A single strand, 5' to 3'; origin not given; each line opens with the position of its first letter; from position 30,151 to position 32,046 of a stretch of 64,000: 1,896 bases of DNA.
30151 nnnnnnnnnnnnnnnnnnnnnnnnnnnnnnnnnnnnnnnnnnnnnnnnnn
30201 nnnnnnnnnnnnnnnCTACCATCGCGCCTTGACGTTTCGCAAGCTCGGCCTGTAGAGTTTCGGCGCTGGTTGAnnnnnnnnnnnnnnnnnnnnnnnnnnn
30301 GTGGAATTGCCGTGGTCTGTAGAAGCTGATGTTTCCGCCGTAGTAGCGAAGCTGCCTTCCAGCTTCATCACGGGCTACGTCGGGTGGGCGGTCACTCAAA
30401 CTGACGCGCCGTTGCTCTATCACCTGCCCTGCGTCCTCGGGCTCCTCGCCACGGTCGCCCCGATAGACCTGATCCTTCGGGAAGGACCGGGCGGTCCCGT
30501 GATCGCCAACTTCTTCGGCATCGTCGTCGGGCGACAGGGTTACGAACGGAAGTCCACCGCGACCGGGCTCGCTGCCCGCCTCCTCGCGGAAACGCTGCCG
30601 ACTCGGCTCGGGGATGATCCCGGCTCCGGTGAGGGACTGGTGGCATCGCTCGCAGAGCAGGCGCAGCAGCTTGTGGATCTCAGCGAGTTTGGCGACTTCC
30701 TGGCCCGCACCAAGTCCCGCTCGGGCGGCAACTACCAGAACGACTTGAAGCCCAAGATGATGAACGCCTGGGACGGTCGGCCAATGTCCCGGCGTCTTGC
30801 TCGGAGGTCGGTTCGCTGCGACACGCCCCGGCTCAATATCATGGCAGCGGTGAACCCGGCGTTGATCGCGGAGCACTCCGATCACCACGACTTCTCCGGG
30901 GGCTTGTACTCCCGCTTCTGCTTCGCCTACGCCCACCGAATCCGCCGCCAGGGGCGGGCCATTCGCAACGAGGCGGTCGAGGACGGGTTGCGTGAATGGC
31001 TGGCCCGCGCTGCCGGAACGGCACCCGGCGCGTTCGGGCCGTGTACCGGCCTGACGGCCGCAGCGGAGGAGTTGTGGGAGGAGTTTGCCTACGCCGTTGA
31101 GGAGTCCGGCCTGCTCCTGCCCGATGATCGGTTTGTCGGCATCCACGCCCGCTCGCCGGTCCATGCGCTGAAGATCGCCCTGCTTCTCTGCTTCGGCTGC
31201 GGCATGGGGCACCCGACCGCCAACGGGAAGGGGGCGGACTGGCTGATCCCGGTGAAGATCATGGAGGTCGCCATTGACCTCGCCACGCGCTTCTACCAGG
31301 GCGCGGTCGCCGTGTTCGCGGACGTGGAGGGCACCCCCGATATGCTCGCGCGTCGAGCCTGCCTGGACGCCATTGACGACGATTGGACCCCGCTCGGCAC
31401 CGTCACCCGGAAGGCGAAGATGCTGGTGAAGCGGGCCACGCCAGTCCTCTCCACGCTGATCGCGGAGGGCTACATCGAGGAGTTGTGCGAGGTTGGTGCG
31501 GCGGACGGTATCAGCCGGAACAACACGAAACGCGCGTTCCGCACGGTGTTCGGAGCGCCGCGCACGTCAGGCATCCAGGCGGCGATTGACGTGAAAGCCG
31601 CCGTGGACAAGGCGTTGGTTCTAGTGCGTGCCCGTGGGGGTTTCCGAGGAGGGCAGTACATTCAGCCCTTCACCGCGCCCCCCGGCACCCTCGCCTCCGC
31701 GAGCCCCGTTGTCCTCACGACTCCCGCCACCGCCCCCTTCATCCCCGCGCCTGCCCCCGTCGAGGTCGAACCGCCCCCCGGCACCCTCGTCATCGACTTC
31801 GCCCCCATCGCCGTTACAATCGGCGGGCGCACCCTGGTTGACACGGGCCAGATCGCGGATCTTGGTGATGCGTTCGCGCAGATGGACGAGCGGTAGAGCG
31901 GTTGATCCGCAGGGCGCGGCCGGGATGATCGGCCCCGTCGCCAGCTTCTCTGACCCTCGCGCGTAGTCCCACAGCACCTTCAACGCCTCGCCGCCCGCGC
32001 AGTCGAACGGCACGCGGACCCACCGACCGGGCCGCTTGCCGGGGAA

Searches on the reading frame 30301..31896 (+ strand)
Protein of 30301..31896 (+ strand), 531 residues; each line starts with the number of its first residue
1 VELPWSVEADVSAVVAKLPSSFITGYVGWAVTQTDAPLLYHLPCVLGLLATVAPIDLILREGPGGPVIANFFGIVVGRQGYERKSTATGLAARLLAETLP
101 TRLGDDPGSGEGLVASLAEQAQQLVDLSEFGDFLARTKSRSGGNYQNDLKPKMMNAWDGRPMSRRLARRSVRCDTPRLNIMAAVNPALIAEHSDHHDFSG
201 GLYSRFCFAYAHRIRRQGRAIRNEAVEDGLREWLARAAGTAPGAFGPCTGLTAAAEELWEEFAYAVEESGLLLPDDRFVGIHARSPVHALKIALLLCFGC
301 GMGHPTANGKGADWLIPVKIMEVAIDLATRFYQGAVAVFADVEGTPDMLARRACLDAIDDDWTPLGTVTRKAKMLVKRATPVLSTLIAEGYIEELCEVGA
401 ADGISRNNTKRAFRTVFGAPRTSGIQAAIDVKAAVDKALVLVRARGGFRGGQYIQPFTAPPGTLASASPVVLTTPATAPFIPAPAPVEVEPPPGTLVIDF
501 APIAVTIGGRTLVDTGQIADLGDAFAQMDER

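Call 12: search_protein_families(library=pfam, proteins=[window:30301-31896:+], max_evalue=0.01)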
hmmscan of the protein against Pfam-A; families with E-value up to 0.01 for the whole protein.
window:30301-31896:+ (531 aa): 1 family
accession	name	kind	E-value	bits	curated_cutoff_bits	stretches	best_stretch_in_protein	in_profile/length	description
PF13148.11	DUF3987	-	7.1e-20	71.9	27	1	102-340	125-363/364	Protein of unknown function (DUF3987)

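Call 90: search_protein_families(library=phrogs, proteins=[window:30301-31896:+], max_evalue=0.001)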
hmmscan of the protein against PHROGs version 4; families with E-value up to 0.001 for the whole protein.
window:30301-31896:+ (531 aa): 2 families
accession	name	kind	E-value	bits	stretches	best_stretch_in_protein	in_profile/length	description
phrog_3022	-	DNA, RNA and nucleotide metabolism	2.2e-10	40.6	1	104-314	448-670/788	DNA primase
phrog_14296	-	DNA, RNA and nucleotide metabolism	5.9e-06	26.5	1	69-297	49-286/417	DNA primase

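Call 117: search_dna_similar(query=window:30301-31896:+, collection=phages, mode=protein, max_evalue=0.00001, max_rows=8)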
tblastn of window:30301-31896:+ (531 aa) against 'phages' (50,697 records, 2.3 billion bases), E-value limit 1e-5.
Records with a match: 4; places in all: 4; records where one place covers at least 80% of the query: 0.
Best place of each record, by identity: <60% 4.
By first word of the organism name: Curtobacterium 2; Thermobifida 1; Microcystis 1.
By host as written in the record: Curtobacterium flaccumfaciens NRRL B-729 SEA 2; Thermobifida fusca NTU22 1; Microcystis elabens 1.
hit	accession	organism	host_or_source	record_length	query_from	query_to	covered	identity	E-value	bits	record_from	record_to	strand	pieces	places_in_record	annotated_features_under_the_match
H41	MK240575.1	Thermobifida phage P318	Thermobifida fusca NTU22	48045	74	352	53%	23.0%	1e-8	64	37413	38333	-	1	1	DUF3987 domain-containing protein | putative methyltransferase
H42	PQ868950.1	Curtobacterium phage Nonagon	Curtobacterium flaccumfaciens NRRL ...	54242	21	207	35%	25.9%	5e-6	56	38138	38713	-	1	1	60: DNA primase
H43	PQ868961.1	Curtobacterium phage Commonplace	Curtobacterium flaccumfaciens NRRL ...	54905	21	207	35%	25.9%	5e-6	56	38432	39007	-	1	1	61: DNA primase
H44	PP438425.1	Microcystis phage Mel-JY34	Microcystis elabens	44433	70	211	27%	31.8%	1e-6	57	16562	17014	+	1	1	DUF3987 family protein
